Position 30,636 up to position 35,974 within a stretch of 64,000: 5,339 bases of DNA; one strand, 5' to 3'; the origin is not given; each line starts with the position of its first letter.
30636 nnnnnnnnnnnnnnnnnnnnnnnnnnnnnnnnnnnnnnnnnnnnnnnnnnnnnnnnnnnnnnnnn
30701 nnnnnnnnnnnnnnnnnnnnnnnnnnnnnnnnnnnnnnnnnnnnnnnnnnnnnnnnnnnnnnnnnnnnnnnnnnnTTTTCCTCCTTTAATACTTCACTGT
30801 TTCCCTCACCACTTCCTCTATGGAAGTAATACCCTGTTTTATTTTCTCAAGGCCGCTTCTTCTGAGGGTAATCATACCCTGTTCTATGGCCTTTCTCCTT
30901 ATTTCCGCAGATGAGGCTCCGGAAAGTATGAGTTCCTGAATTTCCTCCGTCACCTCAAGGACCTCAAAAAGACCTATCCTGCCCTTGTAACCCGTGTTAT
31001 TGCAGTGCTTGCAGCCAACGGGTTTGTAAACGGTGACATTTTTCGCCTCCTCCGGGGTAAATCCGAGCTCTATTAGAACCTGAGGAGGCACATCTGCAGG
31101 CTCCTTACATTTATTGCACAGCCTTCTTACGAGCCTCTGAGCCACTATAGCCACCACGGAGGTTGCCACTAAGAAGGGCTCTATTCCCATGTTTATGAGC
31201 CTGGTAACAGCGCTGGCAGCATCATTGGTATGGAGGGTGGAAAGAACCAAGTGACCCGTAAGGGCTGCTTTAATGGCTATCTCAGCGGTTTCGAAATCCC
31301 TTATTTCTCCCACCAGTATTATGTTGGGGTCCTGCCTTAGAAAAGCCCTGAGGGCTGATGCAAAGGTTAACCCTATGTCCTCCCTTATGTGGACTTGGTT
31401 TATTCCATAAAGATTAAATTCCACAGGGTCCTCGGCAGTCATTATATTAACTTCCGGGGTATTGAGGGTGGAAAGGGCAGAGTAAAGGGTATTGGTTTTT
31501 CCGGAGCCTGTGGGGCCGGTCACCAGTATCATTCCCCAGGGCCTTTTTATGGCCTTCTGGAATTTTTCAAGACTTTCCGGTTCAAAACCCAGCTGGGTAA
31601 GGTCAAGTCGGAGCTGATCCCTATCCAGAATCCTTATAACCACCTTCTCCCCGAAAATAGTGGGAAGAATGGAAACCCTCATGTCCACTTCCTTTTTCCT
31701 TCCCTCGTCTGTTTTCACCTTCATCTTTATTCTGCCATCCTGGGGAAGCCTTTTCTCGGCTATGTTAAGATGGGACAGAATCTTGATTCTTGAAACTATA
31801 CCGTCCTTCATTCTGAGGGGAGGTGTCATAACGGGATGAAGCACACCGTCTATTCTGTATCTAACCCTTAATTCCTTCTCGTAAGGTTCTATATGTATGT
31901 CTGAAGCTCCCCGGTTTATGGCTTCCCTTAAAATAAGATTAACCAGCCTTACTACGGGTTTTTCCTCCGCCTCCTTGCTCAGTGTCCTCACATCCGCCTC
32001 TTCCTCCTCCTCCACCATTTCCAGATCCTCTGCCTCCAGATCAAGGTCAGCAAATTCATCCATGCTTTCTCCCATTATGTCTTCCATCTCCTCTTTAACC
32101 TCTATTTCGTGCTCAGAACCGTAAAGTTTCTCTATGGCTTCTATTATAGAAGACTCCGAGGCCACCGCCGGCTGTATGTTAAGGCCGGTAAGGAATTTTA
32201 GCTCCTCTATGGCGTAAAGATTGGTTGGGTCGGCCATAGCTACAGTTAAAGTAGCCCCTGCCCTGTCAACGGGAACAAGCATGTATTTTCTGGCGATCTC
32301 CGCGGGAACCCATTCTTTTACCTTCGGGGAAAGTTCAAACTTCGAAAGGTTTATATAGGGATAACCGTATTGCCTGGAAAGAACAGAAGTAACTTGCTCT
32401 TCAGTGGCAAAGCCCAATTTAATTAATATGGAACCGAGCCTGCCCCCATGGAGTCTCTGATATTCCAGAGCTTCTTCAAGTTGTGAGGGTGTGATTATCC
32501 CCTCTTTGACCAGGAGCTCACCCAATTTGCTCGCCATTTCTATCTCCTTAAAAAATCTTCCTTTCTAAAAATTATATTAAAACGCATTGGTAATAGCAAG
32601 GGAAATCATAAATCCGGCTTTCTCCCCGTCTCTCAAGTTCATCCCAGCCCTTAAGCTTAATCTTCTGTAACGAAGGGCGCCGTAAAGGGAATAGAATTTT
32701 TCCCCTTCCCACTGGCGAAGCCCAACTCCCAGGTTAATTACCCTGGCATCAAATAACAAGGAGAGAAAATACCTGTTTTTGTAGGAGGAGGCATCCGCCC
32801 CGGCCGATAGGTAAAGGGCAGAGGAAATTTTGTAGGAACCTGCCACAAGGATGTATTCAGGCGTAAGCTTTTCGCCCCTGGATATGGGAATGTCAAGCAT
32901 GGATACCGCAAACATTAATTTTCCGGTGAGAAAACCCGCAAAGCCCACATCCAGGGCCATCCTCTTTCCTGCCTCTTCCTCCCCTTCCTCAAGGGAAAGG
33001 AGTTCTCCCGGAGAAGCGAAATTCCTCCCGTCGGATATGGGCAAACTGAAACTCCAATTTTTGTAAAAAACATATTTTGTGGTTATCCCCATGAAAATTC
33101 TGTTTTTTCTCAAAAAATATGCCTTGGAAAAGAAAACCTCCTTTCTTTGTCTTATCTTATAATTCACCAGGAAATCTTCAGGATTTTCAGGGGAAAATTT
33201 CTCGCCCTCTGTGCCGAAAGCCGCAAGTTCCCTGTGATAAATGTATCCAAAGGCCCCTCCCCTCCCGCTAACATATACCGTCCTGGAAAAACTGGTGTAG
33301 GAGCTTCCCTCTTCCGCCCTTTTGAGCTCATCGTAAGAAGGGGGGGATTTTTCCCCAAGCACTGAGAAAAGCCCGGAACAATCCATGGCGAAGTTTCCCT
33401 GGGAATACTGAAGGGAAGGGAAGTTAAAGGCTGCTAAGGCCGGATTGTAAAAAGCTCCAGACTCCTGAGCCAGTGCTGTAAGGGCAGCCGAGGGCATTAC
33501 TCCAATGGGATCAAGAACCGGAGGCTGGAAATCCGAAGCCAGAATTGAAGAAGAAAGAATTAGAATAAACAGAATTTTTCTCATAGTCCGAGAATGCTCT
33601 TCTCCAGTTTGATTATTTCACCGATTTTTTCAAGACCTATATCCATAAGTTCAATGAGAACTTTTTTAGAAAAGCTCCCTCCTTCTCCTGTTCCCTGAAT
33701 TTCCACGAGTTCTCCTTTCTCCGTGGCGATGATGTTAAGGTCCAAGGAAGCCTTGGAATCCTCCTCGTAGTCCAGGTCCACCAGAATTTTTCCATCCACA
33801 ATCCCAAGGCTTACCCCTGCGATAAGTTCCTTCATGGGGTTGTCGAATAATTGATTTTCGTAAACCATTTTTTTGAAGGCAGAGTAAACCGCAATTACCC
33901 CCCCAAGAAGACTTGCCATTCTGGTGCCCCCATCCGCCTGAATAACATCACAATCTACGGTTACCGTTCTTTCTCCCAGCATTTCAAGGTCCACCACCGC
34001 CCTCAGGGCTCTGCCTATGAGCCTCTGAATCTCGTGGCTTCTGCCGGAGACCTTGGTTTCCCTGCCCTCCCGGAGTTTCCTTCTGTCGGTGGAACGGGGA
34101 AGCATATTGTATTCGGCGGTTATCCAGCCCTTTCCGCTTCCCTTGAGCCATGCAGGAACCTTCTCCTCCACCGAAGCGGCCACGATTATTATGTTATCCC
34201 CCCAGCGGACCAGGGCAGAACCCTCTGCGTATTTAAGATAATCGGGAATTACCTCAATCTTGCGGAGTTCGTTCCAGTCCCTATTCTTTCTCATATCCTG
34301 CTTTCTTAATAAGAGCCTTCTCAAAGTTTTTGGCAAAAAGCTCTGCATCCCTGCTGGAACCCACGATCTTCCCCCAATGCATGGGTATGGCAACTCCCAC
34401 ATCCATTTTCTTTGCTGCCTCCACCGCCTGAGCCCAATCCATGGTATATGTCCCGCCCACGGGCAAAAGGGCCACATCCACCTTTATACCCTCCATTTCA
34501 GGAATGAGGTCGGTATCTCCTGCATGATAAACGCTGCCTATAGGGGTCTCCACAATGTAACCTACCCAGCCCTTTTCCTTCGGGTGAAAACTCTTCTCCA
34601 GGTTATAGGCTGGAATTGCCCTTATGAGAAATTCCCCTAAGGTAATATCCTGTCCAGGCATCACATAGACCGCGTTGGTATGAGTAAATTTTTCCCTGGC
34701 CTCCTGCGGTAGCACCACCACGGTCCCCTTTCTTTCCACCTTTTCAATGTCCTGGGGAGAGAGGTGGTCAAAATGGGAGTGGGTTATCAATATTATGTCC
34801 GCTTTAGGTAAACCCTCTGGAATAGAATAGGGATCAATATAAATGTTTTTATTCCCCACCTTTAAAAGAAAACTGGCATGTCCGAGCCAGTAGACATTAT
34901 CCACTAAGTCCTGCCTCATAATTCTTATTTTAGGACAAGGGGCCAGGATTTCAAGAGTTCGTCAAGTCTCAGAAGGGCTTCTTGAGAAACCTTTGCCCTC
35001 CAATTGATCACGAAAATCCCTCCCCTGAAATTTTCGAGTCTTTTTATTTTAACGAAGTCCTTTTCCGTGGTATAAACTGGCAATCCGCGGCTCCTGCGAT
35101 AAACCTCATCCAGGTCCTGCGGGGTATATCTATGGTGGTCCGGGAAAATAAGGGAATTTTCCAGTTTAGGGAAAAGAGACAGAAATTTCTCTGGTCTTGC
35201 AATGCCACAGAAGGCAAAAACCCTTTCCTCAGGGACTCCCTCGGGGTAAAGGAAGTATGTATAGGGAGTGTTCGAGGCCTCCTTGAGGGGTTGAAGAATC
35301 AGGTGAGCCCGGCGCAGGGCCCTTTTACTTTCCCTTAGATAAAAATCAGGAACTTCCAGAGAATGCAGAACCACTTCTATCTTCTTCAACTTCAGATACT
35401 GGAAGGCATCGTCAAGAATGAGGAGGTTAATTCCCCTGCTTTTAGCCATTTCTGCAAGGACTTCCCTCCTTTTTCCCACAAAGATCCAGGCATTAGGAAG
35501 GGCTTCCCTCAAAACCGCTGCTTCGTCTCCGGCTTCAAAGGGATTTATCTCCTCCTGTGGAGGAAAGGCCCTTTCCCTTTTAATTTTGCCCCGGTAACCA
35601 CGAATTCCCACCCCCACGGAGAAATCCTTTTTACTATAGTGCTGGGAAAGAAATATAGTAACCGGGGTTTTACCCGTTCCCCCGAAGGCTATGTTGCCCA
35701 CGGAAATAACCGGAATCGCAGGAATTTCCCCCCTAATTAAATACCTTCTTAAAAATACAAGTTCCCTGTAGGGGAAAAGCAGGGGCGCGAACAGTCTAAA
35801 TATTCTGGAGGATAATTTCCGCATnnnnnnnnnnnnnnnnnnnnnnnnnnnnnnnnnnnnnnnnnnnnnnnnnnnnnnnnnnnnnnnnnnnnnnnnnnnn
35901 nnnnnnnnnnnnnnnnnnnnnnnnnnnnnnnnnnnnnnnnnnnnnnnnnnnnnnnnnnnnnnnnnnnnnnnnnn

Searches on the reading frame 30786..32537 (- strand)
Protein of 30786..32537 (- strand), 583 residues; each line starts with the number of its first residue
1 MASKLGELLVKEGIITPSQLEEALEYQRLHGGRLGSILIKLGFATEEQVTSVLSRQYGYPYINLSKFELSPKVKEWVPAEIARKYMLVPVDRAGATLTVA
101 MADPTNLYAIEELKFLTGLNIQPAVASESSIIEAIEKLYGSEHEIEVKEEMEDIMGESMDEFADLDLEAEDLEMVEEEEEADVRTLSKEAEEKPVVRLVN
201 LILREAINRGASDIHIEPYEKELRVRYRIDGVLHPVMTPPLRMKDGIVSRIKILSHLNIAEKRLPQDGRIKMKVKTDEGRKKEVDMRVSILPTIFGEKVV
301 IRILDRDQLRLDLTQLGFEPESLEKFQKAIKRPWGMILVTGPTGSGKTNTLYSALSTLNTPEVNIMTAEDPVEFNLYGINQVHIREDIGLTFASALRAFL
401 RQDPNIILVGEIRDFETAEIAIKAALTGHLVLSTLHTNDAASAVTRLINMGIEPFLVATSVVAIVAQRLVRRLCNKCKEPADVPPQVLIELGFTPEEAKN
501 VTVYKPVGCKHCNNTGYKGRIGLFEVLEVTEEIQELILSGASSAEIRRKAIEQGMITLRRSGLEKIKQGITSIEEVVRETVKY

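Call 56: search_protein_families(library=pfam, proteins=[window:30786-32537:-], max_evalue=0.000001)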
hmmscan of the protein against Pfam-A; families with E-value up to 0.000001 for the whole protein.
window:30786-32537:- (583 aa): 2 families
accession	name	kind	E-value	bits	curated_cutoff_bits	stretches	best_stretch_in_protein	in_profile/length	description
PF00437.27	T2SSE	-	1.3e-145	485.1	24.9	1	189-578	2-370/370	Type II/IV secretion system protein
PF05157.20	MshEN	-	6.3e-26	90.6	23.1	1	57-144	1-89/90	MshEN domain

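Call 104: search_protein_families(library=ncbifam, proteins=[window:30786-32537:-], max_evalue=1e-20)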
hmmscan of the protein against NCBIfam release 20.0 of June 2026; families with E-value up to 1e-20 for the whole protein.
window:30786-32537:- (583 aa): 7 families
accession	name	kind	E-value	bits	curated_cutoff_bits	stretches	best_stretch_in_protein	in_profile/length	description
TIGR02538.1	type_IV_pilB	equivalog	3.2e-237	788.6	675.65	1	4-581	1-563/564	type IV-A pilus assembly ATPase PilB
TIGR02533.1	type_II_gspE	equivalog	3.7e-189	629.4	630.25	1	77-580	4-486/486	type II secretion system ATPase GspE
NF053534.1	T4PilAsmATPsTfpB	equivalog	4.2e-152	507.5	850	1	47-578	66-580/584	type IV pilus assembly ATPase TfpB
NF007755.0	PRK10436.1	equivalog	1.9e-148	495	617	1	80-578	12-457/465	type II secretion system protein GspE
NF041000.1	ATPase_ComGA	equivalog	7.2e-73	244.9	300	1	202-471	3-266/267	competence type IV pilus ATPase ComGA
TIGR01420.1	pilT_fam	subfamily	1.6e-53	182.1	319.1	1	201-473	4-271/343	PilT/PilU family type 4a pilus ATPase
TIGR02525.1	plasmid_TraJ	equivalog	4.7e-25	88.3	368.3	1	300-451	121-273/372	plasmid transfer ATPase TraJ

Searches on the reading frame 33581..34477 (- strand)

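Call 56: search_protein_families(library=pfam, proteins=[window:33581-34477:-], max_evalue=0.000001)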
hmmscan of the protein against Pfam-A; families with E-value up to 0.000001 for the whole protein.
window:33581-34477:- (298 aa): 2 families
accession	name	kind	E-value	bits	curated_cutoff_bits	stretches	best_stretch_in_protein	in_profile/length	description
PF01138.27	RNase_PH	-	1.8e-24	87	25.5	1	70-200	1-127/130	3' exoribonuclease family, domain 1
PF03725.20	RNase_PH_C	-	8.6e-14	51.7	20.8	1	218-283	2-66/67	3' exoribonuclease family, domain 2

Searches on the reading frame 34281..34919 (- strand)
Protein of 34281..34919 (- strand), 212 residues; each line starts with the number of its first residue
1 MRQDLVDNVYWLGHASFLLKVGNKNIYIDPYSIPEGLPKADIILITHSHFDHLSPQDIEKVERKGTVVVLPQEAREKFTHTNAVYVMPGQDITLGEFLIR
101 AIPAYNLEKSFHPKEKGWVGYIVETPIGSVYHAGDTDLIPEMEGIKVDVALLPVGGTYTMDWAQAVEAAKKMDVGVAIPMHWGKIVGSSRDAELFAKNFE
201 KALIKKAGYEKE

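Call 57: search_protein_families(library=pfam, proteins=[window:34281-34919:-], max_evalue=0.000001)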
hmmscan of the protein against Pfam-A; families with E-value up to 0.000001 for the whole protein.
window:34281-34919:- (212 aa): 2 families
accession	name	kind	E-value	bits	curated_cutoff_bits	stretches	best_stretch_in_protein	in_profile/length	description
PF13483.12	Lactamase_B_3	-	4.9e-30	105.1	24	1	9-181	2-160/160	Beta-lactamase superfamily domain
PF12706.13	Lactamase_B_2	-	5.7e-24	85.3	27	1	29-182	20-200/200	Beta-lactamase superfamily domain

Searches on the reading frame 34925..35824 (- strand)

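Call 57: search_protein_families(library=pfam, proteins=[window:34925-35824:-], max_evalue=0.000001)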
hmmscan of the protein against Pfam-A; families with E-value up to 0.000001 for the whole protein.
window:34925-35824:- (299 aa): 1 family
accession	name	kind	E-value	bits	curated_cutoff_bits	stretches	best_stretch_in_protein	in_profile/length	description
PF02606.20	LpxK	-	5.1e-47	161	27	1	10-287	3-323/328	Tetraacyldisaccharide-1-P 4'-kinase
